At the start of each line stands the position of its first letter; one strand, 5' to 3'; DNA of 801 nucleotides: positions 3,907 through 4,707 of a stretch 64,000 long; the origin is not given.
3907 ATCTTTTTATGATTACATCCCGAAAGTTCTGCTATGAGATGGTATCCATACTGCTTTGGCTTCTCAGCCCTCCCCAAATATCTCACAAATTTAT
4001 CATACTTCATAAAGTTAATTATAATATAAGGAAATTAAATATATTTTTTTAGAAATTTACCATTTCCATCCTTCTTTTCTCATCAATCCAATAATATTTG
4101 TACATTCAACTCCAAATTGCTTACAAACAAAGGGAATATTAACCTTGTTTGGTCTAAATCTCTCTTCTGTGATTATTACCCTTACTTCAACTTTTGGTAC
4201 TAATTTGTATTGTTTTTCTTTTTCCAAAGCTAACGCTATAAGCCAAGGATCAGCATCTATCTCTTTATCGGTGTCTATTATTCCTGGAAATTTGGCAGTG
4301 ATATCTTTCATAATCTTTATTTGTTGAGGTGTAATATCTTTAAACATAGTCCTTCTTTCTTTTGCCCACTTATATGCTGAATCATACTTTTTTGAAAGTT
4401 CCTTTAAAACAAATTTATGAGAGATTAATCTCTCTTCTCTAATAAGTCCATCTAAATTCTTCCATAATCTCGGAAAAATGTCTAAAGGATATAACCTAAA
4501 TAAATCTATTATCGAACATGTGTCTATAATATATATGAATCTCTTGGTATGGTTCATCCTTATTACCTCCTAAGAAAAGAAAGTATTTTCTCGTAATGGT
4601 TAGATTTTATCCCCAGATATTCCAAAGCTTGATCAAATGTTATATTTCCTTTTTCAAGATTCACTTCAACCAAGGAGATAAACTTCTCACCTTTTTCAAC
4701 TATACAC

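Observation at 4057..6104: Overlapping four-gene operon: 59-aa ORF, small membrane protein, HTH-ImmA/IrrE metallopeptidase, DUF4411 PIN-like protein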

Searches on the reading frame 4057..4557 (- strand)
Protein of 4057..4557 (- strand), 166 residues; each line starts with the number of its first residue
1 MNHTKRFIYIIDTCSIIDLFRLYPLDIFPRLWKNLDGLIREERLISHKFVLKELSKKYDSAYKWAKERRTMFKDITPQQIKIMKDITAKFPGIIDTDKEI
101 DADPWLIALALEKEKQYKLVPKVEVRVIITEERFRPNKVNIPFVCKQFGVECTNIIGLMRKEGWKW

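Call 3: search_protein_families(library=pfam, proteins=[window:4057-4557:-], max_evalue=1)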
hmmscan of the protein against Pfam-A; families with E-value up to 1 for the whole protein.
window:4057-4557:- (166 aa): 1 family
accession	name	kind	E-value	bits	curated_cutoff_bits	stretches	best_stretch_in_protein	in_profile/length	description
PF14367.12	DUF4411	-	8.7e-28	97.6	23.5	1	9-165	1-158/159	Domain of unknown function (DUF4411)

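Call 4: search_protein_families(library=ncbifam, proteins=[window:4057-4557:-], max_evalue=1)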
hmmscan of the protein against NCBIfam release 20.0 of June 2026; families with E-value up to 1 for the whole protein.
window:4057-4557:- (166 aa): 0 families

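Call 5: search_protein_families(library=padloc, proteins=[window:4057-4557:-], max_evalue=1)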
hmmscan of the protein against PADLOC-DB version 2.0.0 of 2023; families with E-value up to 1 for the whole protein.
window:4057-4557:- (166 aa): 0 families

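Call 41: search_solved_structures(query=A4, max_evalue=10, show_alignments=2)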
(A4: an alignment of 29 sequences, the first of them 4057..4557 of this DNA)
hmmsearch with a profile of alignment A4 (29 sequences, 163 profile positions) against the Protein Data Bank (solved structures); distinct sequences matched with E-value up to 10: 20.
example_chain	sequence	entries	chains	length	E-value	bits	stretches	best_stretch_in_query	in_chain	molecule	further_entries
9vzy_D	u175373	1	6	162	4.4e-34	121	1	4-163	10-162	DUF4411 family protein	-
9vzz_A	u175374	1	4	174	1.7e-32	115.9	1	4-163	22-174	DUF4411 family protein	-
8r3y_I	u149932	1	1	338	0.37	14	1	34-74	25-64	Protein kinase C iota type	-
3a8w_A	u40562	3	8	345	0.38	13.9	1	34-74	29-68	Protein kinase C iota type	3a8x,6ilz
3zh8_A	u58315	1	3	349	0.39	13.9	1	34-74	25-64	PROTEIN KINASE C IOTA TYPE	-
5lih_A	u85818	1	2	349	0.39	13.9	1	34-74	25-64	Protein kinase C iota type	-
5li9_A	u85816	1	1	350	0.39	13.9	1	34-74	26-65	Protein kinase C iota type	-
5li1_A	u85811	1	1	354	0.4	13.8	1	34-74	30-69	Protein kinase C iota type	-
8r3x_A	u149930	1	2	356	0.4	13.8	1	34-74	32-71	Protein kinase C iota type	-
1zrz_A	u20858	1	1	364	0.41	13.8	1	34-74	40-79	Protein kinase C, iota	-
3h60_A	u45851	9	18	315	0.45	13.7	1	56-96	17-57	Serine/threonine-protein phosphatase 5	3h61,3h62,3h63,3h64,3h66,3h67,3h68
1s95_A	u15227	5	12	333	0.49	13.6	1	56-96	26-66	Serine/threonine protein phosphatase 5 | Serine/threonine-protein phosphatase 5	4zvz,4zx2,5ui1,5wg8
5hpe_A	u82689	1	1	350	0.51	13.5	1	56-96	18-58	Serine/threonine-protein phosphatase 5,Hsp90 co-chaperone Cdc37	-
1wao_1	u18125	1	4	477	0.65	13.2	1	56-96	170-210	SERINE/THREONINE PROTEIN PHOSPHATASE 5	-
7zr5_P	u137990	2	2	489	0.67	13.1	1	56-96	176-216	Serine/threonine-protein phosphatase 5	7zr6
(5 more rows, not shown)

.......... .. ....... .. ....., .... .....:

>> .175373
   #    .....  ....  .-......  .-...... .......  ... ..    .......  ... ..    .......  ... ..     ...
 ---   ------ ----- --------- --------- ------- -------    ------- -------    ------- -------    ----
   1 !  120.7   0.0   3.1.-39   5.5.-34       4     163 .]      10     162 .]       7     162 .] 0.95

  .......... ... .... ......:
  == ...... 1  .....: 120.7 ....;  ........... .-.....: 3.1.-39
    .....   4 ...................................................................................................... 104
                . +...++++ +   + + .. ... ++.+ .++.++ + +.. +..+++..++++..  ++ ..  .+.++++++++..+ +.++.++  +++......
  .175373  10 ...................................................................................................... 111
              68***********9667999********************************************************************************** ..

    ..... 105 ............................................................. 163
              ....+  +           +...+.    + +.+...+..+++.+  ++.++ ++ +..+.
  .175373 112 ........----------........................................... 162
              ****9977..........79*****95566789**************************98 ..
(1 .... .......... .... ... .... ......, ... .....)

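Call 62: search_solved_structures(query=window:4057-4557:-, max_evalue=0.01, show_alignments=1)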
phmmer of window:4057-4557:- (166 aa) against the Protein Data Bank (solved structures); distinct sequences matched with E-value up to 0.01: 2.
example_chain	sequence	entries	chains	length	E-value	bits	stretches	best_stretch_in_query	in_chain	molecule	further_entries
9vzy_D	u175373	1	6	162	1.8e-09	40.9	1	2-165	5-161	DUF4411 family protein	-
9vzz_A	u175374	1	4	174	1.7e-07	34.5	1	9-165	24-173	DUF4411 family protein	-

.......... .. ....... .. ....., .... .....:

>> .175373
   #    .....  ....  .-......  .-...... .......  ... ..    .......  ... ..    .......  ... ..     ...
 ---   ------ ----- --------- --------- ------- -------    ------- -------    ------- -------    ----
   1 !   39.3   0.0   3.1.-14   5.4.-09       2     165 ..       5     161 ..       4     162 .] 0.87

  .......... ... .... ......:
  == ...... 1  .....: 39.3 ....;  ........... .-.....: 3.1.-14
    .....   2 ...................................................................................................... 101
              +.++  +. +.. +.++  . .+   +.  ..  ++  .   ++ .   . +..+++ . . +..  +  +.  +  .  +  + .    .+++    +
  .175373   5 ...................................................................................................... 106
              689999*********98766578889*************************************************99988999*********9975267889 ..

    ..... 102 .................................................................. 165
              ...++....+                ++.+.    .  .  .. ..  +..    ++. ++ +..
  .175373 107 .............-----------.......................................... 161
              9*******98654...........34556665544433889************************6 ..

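Call 69: search_dna_similar(query=window:4057-4557:-, collection=plasmids, mode=protein, max_rows=12, max_evalue=0.001)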
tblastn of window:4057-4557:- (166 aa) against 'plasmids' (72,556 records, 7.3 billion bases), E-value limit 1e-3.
Records with a match: 10; places in all: 10; records where one place covers at least 80% of the query: 10.
Best place of each record, by identity: <60% 10.
By first word of the organism name: Pseudosulfitobacter 3; Enterobacter 3; Bradyrhizobium 1; Methylorubrum 1; Arthrobacter 1; Rhizobium 1.
By predicted mobility (MOB-suite, as given by PLSDB): conjugative 6; non-mobilizable 3; mobilizable 1.
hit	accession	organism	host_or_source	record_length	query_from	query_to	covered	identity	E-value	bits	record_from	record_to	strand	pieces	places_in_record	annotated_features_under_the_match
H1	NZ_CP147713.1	Bradyrhizobium septentrionale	Glycine max,cell culture,Root nodule ...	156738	9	164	94%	34.2%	9e-16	81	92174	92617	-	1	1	DUF4411 family protein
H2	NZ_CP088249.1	Methylorubrum sp. B1-46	single cell,human skin swab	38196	8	164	95%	32.3%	5e-12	70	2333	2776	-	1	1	DUF4411 family protein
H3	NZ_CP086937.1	Pseudosulfitobacter pseudonitzschiae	Skeletonema costatum,The surface ...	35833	9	166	95%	29.1%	1e-11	69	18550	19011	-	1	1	PIN domain-containing protein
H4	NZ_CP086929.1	Pseudosulfitobacter pseudonitzschiae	Skeletonema costatum,The surface ...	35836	9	166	95%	29.1%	1e-11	69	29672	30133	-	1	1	PIN domain-containing protein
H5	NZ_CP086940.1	Pseudosulfitobacter pseudonitzschiae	Skeletonema costatum,The surface ...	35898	9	166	95%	29.1%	1e-11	69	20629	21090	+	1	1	PIN domain-containing protein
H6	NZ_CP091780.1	Enterobacter mori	Pure isolate,freshwater stream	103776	9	161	92%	29.2%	2e-5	51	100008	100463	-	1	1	DUF4411 family protein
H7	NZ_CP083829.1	Enterobacter kobei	Homo sapiens,Secretion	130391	9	161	92%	28.7%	1e-4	49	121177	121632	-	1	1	DUF4411 family protein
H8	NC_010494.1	Arthrobacter sp. AK-1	-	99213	9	164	94%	27.3%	5e-12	70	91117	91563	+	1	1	DUF4411 family protein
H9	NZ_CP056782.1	Enterobacter pasteurii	bacterial culture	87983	9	161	92%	27.6%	1e-5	51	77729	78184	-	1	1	DUF4411 family protein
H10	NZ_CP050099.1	Rhizobium leguminosarum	Trifolium pratense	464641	8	166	96%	25.9%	2e-10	66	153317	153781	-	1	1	PIN domain-containing protein | XRE family transcriptional regulator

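Call 70: search_dna_similar(query=window:4057-4557:-, collection=phages, mode=protein, max_rows=12, max_evalue=0.001)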
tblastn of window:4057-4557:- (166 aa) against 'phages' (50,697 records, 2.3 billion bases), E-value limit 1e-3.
Records with a match: 2; places in all: 2; records where one place covers at least 80% of the query: 2.
Best place of each record, by identity: <60% 2.
By first word of the organism name: Bacteriophage 2.
By host as written in the record: - 2.
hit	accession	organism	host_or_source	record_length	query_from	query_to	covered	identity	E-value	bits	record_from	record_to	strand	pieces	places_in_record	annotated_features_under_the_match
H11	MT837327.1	Bacteriophage sp.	human fecal samples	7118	9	166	95%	32.3%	3e-14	75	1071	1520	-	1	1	record has no annotation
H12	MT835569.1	Bacteriophage sp.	human fecal samples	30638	8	160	92%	23.7%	1e-4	47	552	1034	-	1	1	record has no annotation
